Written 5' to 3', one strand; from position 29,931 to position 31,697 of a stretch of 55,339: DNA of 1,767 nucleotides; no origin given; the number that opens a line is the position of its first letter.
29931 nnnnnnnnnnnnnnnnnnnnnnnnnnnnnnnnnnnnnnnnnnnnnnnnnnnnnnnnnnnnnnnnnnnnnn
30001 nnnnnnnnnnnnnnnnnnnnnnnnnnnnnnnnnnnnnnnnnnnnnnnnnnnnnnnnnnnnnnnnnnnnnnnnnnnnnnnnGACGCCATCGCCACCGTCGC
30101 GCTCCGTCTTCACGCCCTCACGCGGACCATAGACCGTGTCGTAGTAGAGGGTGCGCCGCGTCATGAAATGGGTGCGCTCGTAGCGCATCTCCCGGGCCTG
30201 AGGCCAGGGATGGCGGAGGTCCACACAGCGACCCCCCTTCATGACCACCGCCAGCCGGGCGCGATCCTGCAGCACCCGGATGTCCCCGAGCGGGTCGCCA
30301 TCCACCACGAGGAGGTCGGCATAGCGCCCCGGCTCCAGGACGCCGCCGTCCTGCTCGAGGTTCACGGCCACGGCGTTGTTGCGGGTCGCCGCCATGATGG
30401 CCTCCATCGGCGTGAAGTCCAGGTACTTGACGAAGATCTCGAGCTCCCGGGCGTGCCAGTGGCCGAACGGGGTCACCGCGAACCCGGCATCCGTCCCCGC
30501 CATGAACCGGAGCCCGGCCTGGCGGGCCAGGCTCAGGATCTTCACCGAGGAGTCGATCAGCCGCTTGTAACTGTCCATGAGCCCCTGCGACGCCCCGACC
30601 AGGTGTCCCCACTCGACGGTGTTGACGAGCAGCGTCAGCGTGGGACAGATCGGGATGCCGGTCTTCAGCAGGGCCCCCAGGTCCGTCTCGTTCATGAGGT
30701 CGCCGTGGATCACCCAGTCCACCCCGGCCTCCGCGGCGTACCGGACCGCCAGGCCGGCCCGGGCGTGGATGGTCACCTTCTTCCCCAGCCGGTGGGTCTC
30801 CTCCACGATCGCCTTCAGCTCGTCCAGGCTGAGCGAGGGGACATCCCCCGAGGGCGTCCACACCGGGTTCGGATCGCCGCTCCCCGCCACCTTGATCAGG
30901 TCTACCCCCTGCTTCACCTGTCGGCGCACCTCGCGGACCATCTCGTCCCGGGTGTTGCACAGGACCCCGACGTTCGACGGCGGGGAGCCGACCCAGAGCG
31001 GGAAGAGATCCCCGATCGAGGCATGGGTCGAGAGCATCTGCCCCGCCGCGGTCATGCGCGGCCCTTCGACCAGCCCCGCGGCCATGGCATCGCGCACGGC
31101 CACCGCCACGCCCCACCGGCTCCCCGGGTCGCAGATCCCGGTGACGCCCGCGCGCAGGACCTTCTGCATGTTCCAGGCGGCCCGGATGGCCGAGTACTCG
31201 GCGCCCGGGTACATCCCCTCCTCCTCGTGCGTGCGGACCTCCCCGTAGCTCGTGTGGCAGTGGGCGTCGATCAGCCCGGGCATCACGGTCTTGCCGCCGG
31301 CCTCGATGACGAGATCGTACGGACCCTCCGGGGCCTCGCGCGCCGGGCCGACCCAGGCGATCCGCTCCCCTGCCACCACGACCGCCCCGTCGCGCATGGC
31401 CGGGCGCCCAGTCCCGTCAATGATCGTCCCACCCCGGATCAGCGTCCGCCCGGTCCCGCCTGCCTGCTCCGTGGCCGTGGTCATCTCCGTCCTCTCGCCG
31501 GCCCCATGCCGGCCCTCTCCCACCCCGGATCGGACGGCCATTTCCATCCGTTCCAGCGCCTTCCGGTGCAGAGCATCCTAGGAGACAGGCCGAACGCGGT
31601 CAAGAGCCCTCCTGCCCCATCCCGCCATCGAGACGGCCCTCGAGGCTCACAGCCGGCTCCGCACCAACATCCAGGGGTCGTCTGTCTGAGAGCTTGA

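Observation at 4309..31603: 27-kb single-strand catabolic supercluster for an N-heteroaromatic substrate, lacking the canonical lower pathway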

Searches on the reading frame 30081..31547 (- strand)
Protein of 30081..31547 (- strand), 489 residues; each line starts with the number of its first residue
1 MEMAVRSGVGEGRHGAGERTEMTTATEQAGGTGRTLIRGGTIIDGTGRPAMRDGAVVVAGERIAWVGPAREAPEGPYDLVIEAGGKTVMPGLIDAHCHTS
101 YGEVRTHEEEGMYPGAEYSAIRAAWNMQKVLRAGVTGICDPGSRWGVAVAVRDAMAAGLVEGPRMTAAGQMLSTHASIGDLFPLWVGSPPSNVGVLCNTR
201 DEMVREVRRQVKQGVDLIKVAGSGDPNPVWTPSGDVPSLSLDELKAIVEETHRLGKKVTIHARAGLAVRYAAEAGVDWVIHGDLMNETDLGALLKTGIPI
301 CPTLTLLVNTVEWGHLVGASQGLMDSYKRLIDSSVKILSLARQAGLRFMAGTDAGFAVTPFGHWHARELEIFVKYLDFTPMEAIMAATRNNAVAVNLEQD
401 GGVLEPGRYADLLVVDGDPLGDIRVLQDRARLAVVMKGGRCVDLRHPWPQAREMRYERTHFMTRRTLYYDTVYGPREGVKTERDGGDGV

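Call 8: search_protein_families(library=pfam, proteins=[window:30081-31547:-], max_evalue=0.01)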
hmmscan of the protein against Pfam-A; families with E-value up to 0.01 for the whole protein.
window:30081-31547:- (489 aa): 3 families
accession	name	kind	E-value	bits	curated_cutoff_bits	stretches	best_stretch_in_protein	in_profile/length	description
PF01979.26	Amidohydro_1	-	7.5e-33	114.6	25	1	87-441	1-344/345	Amidohydrolase family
PF07969.17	Amidohydro_3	-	2.8e-12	47.3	29.7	2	236-442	256-471/472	Amidohydrolase family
PF22039.1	HUTI_composite_bact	-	0.00021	21.3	25.5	1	54-71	1-18/26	Imidazolonepropionase-like composite domain, bacteria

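Call 9: search_protein_families(library=ncbifam, proteins=[window:30081-31547:-], max_evalue=0.001)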
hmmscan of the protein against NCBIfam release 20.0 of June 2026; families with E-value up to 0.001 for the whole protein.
window:30081-31547:- (489 aa): 38 families (the best 25 are shown)
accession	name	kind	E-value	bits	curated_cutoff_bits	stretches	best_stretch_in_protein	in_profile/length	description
NF051886.1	XaaProDiPepCaul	equivalog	1.5e-65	221.8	500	1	38-442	3-397/398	Xaa-Pro dipeptidase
TIGR01224.1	hutI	equivalog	3e-18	65.8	298.15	2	52-124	2-74/377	imidazolonepropionase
NF006056.0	PRK08204.1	subfamily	2.7e-13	49.5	391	1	33-108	3-76/449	hypothetical protein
NF005557.0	PRK07228.1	equivalog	3.3e-10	39.3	522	1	35-100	3-66/445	5'-deoxyadenosine deaminase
NF011990.0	PRK15446.2-6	subfamily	1e-09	37.6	233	1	35-98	3-65/390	alpha-D-ribose 1-methylphosphonate 5-triphosphate diphosphatase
NF006679.0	PRK09228.1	subfamily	2e-09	36.7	351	1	51-102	29-89/433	guanine deaminase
NF006055.0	PRK08203.1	equivalog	4.2e-09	35.5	532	1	48-99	21-71/455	8-oxoguanine deaminase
NF009060.0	PRK12394.1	equivalog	6.2e-09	35.1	442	1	36-103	6-69/381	metallo-dependent hydrolase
NF006689.0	PRK09237.1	equivalog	6.6e-09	34.8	371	1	35-143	5-94/383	amidohydrolase/deacetylase family metallohydrolase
TIGR03178.1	allantoinase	equivalog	1.5e-08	33.9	357.85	1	36-106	3-66/441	allantoinase AllB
TIGR02318.1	phosphono_phnM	equivalog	1.6e-08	33.9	390.55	0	53-145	15-98/376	phosphonate metabolism protein PhnM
NF004636.0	PRK05985.1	subfamily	4.4e-08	32.3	408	1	53-99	17-61/398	amidohydrolase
TIGR00221.1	nagA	equivalog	5.3e-08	32.2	225.65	1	46-103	14-69/380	N-acetylglucosamine-6-phosphate deacetylase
NF011989.0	PRK15446.2-5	equivalog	6.2e-08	31.8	565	1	51-104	18-68/385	alpha-D-ribose 1-methylphosphonate 5-triphosphate diphosphatase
NF006549.0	PRK09045.1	equivalog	1e-07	31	540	0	51-101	27-78/444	TRZ/ATZ family hydrolase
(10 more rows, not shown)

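Call 24: search_solved_structures(query=window:30081-31547:-, max_evalue=0.0001)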
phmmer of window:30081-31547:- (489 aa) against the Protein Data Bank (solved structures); distinct sequences matched with E-value up to 0.0001: 35.
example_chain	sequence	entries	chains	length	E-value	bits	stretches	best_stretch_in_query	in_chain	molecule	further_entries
9kov_A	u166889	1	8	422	3.4e-38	134.6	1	29-440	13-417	trum-mut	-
3mtw_A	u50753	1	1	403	1.7e-37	132.3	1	51-442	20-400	L-Arginine carboxypeptidase Cc2672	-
2p9b_A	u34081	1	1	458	6e-37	130.5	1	41-431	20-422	Possible prolidase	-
8ihq_A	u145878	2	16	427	1.5e-35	125.9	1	40-429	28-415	Amidohydrolase family protein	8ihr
8ihs_A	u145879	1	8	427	6.2e-35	123.8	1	40-429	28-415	Amidohydrolase family protein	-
9l36_A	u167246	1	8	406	9.3e-35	123.3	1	43-429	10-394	Amidohydrolase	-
8j85_A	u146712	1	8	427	1e-34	123.2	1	40-429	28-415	Amidohydrolase family protein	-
3feq_A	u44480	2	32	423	1.4e-32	116.1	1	35-443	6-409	PUTATIVE AMIDOHYDROLASE | PROLIDASE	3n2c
2qs8_A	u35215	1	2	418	1.5e-32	116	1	33-441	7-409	Xaa-Pro Dipeptidase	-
9l2t_G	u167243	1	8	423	5.1e-32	114.2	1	35-426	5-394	Amide hydrolase LlADH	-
3mkv_A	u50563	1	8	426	1.5e-31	112.7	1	77-441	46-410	PUTATIVE AMIDOHYDROLASE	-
9l6p_A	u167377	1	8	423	2.9e-31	111.7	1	35-426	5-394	LlADH-WT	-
9l2o_B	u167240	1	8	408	1.5e-30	109.4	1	81-427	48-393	Imidazolonepropionase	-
3be7_A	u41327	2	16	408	2.4e-30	108.7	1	81-441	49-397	Zn-dependent arginine carboxypeptidase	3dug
8yag_A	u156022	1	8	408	4.6e-30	107.8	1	81-427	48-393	Imidazolonepropionase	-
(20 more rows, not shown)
